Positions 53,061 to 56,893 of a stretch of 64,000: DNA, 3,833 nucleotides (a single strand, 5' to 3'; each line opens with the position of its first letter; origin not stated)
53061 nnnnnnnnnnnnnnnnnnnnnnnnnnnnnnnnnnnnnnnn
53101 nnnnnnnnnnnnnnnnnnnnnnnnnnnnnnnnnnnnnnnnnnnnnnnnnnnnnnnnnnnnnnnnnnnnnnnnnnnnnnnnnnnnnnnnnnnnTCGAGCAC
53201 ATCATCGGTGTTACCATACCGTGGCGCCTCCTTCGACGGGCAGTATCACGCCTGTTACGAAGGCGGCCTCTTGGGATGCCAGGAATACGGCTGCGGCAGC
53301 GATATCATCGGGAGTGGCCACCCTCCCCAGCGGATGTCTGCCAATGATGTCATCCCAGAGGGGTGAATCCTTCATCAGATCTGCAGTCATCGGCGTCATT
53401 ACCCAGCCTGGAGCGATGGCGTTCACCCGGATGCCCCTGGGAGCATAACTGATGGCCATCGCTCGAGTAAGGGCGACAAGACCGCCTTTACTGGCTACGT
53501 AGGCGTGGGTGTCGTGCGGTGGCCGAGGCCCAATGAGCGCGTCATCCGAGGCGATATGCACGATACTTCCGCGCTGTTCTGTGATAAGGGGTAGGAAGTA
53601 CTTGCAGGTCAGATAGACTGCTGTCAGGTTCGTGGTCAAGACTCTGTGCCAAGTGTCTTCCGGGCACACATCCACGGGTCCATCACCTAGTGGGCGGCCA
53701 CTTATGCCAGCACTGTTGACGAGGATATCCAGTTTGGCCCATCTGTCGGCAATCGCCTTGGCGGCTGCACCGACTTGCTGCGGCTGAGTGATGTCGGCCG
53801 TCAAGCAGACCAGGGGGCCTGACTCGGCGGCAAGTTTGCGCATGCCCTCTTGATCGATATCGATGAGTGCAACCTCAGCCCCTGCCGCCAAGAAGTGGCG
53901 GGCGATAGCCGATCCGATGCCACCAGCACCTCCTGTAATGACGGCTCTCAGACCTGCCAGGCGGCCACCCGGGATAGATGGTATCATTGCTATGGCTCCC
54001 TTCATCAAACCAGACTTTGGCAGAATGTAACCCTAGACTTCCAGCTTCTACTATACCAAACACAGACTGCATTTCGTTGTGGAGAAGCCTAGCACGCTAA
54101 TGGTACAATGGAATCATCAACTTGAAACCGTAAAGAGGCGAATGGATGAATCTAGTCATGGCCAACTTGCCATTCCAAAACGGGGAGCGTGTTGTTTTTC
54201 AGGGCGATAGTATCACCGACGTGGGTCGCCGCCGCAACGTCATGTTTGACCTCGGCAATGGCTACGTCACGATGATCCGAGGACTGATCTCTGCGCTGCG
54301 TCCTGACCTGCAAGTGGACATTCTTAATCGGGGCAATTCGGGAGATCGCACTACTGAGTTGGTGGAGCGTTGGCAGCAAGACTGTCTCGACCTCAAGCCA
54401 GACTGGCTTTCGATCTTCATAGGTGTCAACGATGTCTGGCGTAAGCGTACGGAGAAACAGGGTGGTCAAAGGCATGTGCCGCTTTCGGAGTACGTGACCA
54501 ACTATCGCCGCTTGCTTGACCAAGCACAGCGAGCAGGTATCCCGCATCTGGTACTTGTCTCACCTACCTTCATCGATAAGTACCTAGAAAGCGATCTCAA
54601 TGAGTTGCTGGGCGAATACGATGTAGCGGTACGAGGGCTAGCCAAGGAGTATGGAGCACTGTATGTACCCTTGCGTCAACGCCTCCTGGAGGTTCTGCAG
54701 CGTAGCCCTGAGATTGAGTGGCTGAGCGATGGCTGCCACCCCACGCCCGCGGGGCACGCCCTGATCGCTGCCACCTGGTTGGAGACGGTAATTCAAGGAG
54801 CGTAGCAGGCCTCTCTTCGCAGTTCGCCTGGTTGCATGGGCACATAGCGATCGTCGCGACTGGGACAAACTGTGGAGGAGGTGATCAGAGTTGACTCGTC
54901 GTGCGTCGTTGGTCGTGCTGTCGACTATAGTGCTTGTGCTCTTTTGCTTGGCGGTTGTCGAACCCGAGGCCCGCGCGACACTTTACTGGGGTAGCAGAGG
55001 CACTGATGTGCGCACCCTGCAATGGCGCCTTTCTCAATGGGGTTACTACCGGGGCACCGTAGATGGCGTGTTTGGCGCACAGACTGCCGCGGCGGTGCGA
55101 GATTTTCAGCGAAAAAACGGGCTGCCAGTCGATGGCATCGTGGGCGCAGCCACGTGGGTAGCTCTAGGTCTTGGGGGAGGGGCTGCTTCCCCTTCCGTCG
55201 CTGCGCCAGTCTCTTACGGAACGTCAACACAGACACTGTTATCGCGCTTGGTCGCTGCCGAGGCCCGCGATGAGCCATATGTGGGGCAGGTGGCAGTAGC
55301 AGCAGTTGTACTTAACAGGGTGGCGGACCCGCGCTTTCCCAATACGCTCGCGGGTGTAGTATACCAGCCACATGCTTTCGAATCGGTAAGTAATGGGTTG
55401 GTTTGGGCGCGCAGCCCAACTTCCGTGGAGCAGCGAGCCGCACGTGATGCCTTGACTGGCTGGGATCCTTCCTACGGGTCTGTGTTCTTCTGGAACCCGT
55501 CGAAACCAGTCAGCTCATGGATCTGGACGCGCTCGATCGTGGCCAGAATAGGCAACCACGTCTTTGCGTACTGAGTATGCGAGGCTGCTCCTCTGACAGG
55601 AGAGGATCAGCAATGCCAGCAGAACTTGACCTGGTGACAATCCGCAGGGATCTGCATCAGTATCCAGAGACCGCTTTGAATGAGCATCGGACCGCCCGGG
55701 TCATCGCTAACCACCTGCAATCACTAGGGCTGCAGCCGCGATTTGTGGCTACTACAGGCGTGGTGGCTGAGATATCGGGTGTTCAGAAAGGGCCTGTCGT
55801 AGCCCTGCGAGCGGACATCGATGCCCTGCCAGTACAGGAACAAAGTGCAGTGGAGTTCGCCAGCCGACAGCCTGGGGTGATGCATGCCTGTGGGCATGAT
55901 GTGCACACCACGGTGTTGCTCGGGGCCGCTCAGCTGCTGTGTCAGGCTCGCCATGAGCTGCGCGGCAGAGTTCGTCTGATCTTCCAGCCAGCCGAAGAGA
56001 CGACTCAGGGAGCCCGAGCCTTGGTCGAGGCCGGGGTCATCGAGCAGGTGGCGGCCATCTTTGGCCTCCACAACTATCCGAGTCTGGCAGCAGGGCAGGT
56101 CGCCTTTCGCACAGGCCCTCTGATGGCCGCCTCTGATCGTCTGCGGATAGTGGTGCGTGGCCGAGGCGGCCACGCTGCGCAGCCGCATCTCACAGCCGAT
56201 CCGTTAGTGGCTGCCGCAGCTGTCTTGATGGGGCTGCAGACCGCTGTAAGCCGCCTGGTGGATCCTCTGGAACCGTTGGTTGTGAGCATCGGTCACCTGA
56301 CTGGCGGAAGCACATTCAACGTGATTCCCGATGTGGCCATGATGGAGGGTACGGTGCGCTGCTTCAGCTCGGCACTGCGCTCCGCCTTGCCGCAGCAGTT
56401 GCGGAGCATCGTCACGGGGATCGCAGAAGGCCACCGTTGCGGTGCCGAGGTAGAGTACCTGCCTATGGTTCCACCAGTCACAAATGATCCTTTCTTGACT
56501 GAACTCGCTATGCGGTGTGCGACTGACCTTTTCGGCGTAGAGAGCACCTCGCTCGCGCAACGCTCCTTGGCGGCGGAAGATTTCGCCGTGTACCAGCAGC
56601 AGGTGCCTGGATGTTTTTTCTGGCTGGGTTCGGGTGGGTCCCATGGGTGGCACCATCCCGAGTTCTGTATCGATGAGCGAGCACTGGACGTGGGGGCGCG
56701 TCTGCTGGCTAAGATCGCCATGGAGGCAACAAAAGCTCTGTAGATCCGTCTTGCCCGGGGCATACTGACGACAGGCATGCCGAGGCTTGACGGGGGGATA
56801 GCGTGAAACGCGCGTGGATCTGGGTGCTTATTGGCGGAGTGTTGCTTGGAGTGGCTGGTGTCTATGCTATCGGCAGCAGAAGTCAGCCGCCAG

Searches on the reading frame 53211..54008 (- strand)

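Call 11: search_protein_families(library=pfam, proteins=[window:53211-54008:-], max_evalue=0.001)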
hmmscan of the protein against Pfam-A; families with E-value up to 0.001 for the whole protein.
window:53211-54008:- (265 aa): 5 families
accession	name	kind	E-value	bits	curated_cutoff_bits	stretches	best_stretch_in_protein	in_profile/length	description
PF13561.12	adh_short_C2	-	1.8e-65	221.3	27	1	28-263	3-236/236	Enoyl-(Acyl carrier protein) reductase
PF00106.31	adh_short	-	3.6e-47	160.8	26.6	1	22-214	3-193/195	short chain dehydrogenase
PF08659.16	KR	-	4.1e-07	30.5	22.6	1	23-129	4-114/180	KR domain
PF01370.27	Epimerase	-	1.1e-05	25.4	20.9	1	23-106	2-78/240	NAD dependent epimerase/dehydratase family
PF02737.24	3HCDH_N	-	0.00049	20.5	22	1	27-61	6-40/180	3-hydroxyacyl-CoA dehydrogenase, NAD binding domain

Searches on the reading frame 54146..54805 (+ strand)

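Call 11: search_protein_families(library=pfam, proteins=[window:54146-54805:+], max_evalue=0.001)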
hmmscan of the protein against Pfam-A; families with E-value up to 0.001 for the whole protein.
window:54146-54805:+ (219 aa): 3 families
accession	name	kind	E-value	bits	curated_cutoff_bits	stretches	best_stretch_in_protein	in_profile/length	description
PF13472.12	Lipase_GDSL_2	-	3.6e-26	93.2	32.9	1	20-206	3-178/178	GDSL-like Lipase/Acylhydrolase family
PF00657.28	Lipase_GDSL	-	9.3e-16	59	23.6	1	16-209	1-206/208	GDSL-like Lipase/Acylhydrolase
PF04311.20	DUF459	-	0.00087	19.1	27.2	0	82-180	57-153/197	Protein of unknown function (DUF459)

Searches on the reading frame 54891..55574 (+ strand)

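Call 11: search_protein_families(library=pfam, proteins=[window:54891-55574:+], max_evalue=0.001)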
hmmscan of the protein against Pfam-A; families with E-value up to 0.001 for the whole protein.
window:54891-55574:+ (227 aa): 4 families
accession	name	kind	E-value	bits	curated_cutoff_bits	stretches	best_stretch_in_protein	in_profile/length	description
PF07486.17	Hydrolase_2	-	1.5e-32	112.6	27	1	128-226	2-100/100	Cell Wall Hydrolase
PF01471.23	PG_binding_1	-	8.8e-25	87.1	23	1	36-92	1-57/57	Putative peptidoglycan binding domain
PF08823.16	PG_binding_2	-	0.00011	22.9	21.1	0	36-76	14-54/74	Putative peptidoglycan binding domain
PF09374.15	PG_binding_3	-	0.00014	22.4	24.6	0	40-71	3-33/76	Predicted Peptidoglycan domain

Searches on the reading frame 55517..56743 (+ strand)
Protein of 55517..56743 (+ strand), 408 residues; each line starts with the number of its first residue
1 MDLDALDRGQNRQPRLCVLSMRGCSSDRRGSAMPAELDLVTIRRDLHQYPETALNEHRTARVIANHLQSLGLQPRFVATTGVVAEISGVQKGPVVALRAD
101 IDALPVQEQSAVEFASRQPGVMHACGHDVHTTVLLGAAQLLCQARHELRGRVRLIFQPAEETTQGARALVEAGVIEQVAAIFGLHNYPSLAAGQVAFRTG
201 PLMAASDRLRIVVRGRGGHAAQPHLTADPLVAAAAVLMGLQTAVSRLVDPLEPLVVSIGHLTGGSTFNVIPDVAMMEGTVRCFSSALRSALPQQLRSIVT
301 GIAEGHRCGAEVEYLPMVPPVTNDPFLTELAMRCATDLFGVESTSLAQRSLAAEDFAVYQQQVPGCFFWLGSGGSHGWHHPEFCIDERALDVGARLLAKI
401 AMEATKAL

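Call 11: search_protein_families(library=pfam, proteins=[window:55517-56743:+], max_evalue=0.001)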
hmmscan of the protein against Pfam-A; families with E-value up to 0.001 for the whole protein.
window:55517-56743:+ (408 aa): 2 families
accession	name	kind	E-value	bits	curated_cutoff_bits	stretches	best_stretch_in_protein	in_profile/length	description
PF01546.33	Peptidase_M20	-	8.5e-46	156.9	24.6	1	96-402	1-205/206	Peptidase family M20/M25/M40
PF07687.19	M20_dimer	-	3.7e-08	33.7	21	1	209-283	9-82/107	Peptidase dimerisation domain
